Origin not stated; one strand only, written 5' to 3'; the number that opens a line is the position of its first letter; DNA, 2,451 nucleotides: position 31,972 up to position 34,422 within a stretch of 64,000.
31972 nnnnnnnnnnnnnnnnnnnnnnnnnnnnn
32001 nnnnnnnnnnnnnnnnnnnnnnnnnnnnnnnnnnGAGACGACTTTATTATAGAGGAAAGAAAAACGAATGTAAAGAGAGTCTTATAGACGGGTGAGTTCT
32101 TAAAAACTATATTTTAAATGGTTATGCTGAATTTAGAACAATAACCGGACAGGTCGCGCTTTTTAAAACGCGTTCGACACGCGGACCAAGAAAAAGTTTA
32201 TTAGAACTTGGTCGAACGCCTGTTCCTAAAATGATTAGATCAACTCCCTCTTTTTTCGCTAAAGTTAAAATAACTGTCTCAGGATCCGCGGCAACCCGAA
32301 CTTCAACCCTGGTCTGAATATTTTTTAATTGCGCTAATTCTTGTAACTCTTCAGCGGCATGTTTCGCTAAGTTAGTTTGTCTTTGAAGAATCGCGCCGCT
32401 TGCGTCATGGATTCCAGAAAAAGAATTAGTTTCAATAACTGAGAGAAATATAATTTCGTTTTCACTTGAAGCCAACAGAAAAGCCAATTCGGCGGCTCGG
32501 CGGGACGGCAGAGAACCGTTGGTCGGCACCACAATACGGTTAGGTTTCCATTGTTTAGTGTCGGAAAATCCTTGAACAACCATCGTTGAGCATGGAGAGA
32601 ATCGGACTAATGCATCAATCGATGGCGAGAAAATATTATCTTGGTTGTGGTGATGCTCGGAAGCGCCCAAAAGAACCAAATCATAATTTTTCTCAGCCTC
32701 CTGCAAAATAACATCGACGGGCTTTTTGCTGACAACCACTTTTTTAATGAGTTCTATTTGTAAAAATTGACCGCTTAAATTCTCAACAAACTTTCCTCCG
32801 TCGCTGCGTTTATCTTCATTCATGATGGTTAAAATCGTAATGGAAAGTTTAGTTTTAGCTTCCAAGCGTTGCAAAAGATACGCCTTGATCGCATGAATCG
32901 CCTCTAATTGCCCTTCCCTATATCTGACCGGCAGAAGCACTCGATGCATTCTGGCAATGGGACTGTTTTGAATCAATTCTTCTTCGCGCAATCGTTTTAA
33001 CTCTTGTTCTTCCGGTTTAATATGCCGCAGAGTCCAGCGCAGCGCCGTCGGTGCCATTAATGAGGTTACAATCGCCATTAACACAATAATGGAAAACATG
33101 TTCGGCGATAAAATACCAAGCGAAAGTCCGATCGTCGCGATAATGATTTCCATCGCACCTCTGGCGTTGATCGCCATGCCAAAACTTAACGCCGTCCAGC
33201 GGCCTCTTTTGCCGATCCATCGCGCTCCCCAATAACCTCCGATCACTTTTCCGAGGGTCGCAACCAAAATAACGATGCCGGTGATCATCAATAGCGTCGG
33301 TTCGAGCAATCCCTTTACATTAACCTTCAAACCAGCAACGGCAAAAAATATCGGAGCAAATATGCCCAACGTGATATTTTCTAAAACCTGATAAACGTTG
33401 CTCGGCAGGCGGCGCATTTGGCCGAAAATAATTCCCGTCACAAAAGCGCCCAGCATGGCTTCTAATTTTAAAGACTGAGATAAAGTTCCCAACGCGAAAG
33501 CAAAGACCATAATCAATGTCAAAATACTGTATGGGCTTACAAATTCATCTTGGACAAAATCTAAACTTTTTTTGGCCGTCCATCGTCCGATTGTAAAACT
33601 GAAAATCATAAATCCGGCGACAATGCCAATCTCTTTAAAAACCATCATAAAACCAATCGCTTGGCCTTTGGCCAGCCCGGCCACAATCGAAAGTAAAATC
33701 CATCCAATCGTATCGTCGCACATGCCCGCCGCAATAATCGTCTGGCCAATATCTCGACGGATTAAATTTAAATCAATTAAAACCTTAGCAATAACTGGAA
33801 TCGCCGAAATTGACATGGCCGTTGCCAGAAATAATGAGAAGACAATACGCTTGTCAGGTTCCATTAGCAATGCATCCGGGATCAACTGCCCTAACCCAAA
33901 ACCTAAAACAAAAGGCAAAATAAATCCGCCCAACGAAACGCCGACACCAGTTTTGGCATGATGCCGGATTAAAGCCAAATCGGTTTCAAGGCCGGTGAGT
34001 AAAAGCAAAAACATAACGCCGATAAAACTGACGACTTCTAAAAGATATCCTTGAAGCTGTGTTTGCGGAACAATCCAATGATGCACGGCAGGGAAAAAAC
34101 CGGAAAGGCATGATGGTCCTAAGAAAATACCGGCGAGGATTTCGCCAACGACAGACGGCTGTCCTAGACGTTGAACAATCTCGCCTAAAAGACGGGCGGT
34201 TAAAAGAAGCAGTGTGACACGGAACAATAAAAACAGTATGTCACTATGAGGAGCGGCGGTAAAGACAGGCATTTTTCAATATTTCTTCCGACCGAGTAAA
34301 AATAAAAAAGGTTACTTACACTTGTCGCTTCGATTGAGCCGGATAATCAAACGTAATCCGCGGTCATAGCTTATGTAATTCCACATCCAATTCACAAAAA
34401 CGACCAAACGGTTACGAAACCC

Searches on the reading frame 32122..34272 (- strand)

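Call 12: search_protein_families(library=pfam, proteins=[window:32122-34272:-])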
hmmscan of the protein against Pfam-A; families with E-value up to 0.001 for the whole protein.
window:32122-34272:- (716 aa): 2 families
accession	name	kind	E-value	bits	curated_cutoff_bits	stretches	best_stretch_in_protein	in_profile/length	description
PF00999.27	Na_H_Exchanger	-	3.8e-56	191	26.2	1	24-416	5-374/375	Sodium/hydrogen exchanger, transmembrane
PF00582.32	Usp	-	2e-29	103.4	24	2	579-713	4-140/141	Universal stress protein family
